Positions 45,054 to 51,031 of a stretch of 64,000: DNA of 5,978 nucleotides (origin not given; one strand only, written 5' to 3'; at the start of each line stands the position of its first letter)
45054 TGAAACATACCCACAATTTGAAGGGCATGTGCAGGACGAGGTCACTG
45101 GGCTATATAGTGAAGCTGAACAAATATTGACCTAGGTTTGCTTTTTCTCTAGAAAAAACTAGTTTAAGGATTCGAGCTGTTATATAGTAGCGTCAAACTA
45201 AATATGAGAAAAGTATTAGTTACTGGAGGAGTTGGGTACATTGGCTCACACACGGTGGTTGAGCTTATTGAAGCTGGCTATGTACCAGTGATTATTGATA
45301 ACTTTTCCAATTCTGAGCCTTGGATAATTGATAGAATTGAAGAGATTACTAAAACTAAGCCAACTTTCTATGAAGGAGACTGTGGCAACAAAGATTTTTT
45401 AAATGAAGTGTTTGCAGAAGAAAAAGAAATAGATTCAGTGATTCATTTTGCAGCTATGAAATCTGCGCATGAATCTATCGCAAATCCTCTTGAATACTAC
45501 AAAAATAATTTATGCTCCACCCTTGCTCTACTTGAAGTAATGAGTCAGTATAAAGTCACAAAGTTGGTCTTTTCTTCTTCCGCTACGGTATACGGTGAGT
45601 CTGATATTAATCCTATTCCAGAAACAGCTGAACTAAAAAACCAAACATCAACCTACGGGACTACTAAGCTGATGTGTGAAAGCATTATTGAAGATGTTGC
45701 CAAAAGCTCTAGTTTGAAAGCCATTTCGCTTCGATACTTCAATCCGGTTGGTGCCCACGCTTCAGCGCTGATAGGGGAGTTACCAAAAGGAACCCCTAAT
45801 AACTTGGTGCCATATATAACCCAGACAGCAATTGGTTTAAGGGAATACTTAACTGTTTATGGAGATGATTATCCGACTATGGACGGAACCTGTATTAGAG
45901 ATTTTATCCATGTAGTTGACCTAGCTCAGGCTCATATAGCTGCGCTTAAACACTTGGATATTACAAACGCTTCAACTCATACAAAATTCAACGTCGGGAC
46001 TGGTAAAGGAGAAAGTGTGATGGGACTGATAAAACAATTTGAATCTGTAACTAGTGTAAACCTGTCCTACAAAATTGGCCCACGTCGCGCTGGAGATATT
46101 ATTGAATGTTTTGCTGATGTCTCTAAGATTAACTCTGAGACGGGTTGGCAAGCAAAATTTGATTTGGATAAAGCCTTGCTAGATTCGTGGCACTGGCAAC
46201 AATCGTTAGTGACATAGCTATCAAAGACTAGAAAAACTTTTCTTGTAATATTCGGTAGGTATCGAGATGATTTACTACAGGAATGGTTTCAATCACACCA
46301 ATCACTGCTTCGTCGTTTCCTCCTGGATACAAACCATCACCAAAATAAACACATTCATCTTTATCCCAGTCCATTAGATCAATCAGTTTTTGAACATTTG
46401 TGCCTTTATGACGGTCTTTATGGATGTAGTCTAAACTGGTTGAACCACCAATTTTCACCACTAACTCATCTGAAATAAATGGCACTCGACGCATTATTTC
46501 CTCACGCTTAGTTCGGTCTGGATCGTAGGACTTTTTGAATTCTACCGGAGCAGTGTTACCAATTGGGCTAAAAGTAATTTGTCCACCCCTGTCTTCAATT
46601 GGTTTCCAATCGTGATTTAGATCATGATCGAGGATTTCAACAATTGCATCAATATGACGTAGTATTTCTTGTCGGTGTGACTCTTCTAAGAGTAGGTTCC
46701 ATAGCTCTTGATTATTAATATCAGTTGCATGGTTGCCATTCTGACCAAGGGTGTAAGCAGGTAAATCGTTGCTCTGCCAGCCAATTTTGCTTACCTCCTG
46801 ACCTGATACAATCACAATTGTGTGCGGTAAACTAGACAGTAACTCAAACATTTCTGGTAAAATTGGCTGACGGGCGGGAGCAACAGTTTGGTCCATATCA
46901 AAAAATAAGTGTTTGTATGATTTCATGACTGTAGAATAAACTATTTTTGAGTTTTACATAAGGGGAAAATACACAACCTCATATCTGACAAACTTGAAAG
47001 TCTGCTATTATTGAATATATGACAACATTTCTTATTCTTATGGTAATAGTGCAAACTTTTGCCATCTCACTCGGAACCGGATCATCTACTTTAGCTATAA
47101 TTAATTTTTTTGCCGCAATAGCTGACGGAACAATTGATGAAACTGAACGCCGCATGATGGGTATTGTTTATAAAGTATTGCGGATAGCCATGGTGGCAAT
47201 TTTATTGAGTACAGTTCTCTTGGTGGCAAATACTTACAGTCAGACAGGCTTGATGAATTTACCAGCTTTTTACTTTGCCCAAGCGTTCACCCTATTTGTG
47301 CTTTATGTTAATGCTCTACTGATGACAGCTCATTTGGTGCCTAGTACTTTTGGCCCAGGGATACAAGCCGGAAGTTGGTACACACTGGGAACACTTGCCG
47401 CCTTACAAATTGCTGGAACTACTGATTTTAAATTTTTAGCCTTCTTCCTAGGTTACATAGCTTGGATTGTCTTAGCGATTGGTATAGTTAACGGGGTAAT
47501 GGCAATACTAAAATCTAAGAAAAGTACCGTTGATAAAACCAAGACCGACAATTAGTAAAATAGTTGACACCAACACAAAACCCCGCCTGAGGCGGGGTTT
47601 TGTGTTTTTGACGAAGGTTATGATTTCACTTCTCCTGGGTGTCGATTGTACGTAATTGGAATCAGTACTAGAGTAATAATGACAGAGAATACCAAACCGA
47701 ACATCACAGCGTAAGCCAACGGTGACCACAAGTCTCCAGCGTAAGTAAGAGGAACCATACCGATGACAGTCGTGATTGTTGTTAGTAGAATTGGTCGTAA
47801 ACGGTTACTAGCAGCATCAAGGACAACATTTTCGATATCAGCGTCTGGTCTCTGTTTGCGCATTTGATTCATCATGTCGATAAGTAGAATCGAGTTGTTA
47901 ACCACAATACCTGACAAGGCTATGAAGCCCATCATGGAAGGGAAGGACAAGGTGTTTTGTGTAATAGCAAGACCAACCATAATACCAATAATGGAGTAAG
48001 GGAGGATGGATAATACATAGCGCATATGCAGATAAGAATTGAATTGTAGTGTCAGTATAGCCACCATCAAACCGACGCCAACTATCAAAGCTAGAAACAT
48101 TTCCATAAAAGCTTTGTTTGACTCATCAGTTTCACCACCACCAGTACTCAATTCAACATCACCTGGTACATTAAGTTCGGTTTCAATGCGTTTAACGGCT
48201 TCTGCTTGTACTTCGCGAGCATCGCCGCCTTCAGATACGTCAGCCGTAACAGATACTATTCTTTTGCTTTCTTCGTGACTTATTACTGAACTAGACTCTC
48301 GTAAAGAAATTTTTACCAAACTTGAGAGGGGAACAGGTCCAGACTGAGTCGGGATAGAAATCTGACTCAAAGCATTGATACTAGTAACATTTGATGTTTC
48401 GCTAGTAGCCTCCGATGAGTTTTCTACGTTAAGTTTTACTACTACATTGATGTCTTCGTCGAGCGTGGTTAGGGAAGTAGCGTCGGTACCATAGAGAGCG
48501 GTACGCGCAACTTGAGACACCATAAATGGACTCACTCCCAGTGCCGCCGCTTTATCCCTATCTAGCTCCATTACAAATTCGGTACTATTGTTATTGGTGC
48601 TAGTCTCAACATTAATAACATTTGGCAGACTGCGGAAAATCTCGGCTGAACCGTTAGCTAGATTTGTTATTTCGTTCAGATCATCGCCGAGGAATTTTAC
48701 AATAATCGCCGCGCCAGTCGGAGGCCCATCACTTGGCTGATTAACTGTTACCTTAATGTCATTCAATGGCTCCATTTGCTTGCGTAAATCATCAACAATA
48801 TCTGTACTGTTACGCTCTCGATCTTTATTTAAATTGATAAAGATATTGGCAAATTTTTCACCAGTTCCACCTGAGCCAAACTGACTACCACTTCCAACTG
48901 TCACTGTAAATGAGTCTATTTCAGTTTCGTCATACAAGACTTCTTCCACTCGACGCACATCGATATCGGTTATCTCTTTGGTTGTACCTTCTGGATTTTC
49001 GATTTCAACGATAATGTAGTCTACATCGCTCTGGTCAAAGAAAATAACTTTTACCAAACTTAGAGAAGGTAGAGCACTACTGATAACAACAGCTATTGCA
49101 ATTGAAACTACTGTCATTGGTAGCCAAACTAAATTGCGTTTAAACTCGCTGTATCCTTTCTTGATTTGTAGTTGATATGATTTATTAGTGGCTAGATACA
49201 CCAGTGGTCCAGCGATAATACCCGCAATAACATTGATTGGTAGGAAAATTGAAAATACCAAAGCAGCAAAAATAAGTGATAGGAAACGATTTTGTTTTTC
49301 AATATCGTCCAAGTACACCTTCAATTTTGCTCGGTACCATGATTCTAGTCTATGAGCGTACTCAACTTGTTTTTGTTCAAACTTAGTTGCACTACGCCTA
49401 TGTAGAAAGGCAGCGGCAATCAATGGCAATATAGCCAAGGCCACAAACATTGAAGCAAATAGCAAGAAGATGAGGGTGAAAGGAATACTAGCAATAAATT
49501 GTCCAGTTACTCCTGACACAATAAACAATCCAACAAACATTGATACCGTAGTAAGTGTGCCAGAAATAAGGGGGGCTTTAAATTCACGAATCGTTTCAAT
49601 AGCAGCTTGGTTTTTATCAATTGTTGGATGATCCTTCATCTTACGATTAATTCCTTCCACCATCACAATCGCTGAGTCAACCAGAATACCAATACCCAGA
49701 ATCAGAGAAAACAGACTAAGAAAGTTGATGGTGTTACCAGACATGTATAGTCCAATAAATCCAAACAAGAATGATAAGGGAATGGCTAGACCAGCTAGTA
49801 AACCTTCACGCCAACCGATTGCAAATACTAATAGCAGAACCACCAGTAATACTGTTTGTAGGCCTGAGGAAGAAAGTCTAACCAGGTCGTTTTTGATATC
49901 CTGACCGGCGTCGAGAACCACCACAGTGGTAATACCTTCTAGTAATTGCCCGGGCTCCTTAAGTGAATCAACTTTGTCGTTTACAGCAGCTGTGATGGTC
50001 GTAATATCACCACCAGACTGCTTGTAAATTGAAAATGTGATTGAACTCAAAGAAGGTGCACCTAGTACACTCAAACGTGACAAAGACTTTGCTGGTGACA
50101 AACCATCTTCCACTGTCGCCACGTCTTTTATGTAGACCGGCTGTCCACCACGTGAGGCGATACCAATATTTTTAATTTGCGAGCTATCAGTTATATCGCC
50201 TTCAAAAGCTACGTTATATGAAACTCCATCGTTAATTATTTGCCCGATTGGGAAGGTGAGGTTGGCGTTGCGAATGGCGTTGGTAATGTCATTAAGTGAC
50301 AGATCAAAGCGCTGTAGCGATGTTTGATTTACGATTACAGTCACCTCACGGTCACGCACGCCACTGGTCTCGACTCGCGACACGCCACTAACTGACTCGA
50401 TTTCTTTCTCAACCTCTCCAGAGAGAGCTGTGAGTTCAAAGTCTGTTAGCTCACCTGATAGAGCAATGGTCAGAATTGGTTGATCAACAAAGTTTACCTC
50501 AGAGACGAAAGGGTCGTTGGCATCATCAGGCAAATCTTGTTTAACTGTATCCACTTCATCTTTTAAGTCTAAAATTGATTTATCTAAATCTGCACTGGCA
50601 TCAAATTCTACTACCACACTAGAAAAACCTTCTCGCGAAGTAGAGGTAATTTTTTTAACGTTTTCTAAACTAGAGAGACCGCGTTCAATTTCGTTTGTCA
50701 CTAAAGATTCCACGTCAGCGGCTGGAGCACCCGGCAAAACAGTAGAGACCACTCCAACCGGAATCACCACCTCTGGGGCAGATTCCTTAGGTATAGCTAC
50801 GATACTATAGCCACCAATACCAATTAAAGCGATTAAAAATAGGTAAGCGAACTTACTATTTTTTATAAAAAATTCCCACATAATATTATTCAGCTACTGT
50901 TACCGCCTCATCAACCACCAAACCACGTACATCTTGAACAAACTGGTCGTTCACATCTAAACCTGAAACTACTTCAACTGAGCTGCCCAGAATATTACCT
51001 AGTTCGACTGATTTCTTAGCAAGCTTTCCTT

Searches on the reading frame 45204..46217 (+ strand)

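Call 70: search_protein_families(library=pfam, proteins=[window:45204-46217:+], max_evalue=0.00001)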
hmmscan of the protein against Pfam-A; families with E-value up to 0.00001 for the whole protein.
window:45204-46217:+ (337 aa): 6 families
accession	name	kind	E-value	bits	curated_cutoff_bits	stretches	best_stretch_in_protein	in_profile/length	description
PF01370.27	Epimerase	-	7.3e-51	173.3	20.9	1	4-265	1-240/240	NAD dependent epimerase/dehydratase family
PF16363.11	GDP_Man_Dehyd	-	1.9e-49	169.4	27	1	5-323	1-327/332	GDP-mannose 4,6 dehydratase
PF01073.25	3Beta_HSD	-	8.6e-17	61.5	22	1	5-254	1-235/280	3-beta hydroxysteroid dehydrogenase/isomerase family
PF02719.21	Polysacc_synt_2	-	1.3e-14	54.5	20.2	1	4-187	1-177/293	Polysaccharide biosynthesis protein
PF07993.18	NAD_binding_4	-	6.9e-09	35.7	20.1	1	6-173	1-199/258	Male sterility protein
PF04321.23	RmlD_sub_bind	-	5.6e-07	29.4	27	1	3-167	2-141/287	RmlD substrate binding domain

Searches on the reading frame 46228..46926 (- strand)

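Call 70: search_protein_families(library=pfam, proteins=[window:46228-46926:-], max_evalue=0.00001)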
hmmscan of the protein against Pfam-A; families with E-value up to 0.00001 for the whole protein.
window:46228-46926:- (232 aa): 2 families
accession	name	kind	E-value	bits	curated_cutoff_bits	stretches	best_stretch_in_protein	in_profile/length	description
PF08282.18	Hydrolase_3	-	2.2e-08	34.6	20.9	0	154-198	168-212/255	haloacid dehalogenase-like hydrolase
PF03332.19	PMM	-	1.8e-07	31.7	22.4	1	37-231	14-219/221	Eukaryotic phosphomannomutase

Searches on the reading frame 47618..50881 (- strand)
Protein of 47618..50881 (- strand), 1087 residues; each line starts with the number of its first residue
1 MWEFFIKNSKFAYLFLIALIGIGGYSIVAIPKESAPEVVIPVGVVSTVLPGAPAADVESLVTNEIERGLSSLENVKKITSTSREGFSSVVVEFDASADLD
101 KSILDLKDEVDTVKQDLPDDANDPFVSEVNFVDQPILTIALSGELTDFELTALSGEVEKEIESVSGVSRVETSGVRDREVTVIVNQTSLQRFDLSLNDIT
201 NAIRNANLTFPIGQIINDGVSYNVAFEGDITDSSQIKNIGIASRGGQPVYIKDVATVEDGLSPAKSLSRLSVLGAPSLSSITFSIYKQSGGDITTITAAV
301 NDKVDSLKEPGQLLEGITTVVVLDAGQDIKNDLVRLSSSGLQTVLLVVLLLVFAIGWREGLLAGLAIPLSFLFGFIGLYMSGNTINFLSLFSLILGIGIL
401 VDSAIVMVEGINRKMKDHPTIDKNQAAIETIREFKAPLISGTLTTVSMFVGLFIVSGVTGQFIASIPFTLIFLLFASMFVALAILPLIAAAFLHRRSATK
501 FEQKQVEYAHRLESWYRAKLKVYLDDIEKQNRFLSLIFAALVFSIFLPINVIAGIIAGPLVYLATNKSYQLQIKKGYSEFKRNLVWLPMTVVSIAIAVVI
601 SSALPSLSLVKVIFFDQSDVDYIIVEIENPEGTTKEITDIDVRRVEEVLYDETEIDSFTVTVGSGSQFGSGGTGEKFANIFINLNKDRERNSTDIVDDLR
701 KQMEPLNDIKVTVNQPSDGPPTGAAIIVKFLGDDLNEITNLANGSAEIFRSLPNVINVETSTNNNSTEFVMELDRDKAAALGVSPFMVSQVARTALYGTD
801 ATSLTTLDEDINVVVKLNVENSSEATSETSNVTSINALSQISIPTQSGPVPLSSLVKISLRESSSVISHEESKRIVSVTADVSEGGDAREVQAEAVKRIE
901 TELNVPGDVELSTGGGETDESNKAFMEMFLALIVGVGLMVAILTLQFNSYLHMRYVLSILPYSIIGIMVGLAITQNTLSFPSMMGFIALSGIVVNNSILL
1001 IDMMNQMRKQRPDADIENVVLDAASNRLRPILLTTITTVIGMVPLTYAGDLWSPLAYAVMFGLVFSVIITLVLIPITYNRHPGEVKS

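Call 70: search_protein_families(library=pfam, proteins=[window:47618-50881:-], max_evalue=0.00001)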
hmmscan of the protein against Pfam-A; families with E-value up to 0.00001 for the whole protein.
window:47618-50881:- (1087 aa): 2 families
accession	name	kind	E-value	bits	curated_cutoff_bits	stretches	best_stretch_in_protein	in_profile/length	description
PF00873.25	ACR_tran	-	1.3e-176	589.6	28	2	1-549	1-546/1021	AcrB/AcrD/AcrF family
PF02355.23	SecD_SecF_C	-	1.6e-07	31.3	20.5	1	921-1070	26-175/189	Protein export membrane protein SecD/SecF, C-terminal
